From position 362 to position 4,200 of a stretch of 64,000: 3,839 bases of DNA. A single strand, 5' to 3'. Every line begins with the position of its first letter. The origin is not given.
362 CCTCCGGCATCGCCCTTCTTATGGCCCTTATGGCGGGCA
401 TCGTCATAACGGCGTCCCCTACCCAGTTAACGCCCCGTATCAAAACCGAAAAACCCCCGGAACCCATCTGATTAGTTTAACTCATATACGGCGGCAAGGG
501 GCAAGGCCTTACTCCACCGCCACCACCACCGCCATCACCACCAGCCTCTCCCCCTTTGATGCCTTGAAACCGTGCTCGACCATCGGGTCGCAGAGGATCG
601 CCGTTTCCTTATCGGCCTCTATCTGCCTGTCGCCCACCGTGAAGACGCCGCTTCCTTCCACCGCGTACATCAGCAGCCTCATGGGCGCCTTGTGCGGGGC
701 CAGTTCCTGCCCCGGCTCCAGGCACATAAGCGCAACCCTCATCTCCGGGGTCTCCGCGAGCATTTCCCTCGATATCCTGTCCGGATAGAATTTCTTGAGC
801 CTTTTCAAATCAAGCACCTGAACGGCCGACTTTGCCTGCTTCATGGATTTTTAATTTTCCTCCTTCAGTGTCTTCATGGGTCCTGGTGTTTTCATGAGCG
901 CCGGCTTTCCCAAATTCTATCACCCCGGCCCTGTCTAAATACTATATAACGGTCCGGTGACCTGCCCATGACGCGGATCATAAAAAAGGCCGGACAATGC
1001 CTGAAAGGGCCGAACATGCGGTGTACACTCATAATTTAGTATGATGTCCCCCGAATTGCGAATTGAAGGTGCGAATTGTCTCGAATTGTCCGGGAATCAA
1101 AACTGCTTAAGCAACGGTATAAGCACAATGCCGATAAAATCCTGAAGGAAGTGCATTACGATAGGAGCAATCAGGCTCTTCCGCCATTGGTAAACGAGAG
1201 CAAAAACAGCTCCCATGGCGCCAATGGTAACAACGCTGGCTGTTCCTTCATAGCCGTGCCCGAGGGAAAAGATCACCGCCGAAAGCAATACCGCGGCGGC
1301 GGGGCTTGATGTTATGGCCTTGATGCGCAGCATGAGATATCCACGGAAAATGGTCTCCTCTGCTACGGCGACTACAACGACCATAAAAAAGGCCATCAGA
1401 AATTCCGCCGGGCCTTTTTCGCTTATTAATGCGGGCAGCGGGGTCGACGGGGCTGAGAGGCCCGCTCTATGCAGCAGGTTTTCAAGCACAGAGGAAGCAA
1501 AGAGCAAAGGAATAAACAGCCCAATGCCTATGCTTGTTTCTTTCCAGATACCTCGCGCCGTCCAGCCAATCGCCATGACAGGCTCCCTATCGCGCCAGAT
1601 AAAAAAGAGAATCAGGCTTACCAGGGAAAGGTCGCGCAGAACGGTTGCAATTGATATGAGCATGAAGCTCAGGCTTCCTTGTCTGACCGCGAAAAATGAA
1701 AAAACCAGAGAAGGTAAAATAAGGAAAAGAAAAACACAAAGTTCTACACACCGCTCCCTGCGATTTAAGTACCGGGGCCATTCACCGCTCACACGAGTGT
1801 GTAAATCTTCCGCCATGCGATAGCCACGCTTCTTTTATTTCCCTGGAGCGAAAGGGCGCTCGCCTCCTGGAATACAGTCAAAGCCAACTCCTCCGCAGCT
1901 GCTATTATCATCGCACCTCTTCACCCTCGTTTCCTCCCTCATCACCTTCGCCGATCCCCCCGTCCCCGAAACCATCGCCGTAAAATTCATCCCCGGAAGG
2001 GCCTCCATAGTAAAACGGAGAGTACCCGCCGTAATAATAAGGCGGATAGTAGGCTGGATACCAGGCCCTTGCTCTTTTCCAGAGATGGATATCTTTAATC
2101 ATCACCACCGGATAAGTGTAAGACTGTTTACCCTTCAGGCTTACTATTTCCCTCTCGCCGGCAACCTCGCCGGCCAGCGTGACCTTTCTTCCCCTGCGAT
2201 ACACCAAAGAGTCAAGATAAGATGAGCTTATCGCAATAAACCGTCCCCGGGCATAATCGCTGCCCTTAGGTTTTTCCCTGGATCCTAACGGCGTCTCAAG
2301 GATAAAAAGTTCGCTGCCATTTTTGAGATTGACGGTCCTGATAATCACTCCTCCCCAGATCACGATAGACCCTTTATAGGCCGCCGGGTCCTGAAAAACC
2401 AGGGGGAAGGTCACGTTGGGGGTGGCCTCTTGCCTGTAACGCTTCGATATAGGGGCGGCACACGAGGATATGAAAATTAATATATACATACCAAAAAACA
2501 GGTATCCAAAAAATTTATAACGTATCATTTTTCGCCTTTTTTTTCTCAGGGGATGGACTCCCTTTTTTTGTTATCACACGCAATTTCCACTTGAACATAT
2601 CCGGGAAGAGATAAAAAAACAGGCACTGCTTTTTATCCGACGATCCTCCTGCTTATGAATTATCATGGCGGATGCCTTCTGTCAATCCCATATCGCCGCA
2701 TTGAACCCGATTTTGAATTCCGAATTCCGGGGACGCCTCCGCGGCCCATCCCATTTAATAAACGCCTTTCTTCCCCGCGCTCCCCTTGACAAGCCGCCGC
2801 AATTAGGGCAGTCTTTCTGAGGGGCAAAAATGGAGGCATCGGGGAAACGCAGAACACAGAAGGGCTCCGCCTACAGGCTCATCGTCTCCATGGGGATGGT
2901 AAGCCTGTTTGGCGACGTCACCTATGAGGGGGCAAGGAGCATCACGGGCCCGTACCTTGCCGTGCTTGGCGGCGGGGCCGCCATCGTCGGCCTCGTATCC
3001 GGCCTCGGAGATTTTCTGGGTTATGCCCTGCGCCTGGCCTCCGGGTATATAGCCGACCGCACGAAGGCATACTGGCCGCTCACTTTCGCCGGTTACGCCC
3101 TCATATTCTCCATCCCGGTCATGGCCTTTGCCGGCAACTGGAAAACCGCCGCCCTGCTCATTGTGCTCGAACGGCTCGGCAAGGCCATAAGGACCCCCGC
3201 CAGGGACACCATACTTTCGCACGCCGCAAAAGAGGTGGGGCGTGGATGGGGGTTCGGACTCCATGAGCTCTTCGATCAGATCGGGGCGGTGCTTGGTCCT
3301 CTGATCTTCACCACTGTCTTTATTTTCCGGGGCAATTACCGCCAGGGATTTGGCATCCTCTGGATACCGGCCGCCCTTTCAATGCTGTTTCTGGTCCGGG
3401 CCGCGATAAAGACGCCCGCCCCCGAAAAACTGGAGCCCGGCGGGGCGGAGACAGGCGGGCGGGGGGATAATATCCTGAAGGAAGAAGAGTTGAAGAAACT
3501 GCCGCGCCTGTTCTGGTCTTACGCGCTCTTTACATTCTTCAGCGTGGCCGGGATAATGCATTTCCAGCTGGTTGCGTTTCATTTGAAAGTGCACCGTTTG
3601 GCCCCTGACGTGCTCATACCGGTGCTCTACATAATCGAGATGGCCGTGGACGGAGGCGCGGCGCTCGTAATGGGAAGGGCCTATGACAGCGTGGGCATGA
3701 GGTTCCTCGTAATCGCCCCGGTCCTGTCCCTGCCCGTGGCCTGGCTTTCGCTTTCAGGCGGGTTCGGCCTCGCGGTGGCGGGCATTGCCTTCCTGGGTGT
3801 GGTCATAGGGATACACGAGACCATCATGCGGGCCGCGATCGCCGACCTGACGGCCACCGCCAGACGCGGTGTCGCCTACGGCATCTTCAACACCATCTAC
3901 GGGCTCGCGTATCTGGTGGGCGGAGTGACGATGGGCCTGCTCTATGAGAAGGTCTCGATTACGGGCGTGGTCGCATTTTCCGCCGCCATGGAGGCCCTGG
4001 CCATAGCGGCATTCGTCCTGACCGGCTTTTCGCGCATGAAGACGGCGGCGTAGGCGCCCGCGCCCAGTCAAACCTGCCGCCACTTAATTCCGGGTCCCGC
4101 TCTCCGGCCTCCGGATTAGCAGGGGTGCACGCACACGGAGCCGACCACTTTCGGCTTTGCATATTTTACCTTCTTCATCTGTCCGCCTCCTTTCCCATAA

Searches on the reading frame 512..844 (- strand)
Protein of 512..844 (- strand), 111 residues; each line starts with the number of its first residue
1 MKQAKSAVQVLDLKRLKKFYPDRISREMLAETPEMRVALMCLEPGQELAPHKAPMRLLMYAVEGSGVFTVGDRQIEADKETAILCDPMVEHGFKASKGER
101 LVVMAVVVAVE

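Call 100: search_protein_families(library=pfam, proteins=[window:512-844:-], max_evalue=0.001)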
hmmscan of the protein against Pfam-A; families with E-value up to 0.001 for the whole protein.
window:512-844:- (111 aa): 2 families
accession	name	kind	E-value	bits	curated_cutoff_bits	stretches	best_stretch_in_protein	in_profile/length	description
PF07883.17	Cupin_2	-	1.5e-08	34.6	27.2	1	39-106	2-69/70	Cupin domain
PF02311.25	AraC_binding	-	3.4e-05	24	21.1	1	44-102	12-70/135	AraC-like ligand binding domain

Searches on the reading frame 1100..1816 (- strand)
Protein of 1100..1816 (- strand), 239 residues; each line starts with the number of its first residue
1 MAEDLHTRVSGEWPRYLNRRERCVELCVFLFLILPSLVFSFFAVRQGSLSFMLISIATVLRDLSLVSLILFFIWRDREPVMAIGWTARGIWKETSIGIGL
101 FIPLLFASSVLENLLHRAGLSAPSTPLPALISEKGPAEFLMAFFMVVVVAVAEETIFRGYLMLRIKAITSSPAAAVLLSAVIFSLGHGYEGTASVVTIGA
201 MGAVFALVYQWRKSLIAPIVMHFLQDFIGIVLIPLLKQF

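Call 11: search_protein_families(library=pfam, proteins=[window:1100-1816:-], max_evalue=0.001)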
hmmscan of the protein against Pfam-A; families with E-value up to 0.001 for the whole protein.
window:1100-1816:- (239 aa): 1 family
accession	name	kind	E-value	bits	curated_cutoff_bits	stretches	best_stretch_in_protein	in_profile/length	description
PF02517.21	Rce1-like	-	4.5e-21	75.4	22.4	1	138-228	4-93/93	Type II CAAX prenyl endopeptidase Rce1-like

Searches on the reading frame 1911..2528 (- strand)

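Call 11: search_protein_families(library=pfam, proteins=[window:1911-2528:-], max_evalue=0.001)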
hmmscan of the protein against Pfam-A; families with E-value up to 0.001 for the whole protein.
window:1911-2528:- (206 aa): 1 family
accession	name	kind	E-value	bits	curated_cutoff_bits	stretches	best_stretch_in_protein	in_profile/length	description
PF03843.18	Slp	-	3.6e-36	124.3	22.5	1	21-176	2-150/153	Outer membrane lipoprotein Slp family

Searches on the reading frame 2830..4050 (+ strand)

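Call 11: search_protein_families(library=pfam, proteins=[window:2830-4050:+], max_evalue=0.001)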
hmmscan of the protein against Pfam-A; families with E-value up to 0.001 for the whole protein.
window:2830-4050:+ (407 aa): 1 family
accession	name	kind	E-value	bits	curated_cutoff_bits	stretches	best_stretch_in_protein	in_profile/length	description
PF07690.21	MFS_1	-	2.5e-21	76.4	33.4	2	37-328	13-310/347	Major Facilitator Superfamily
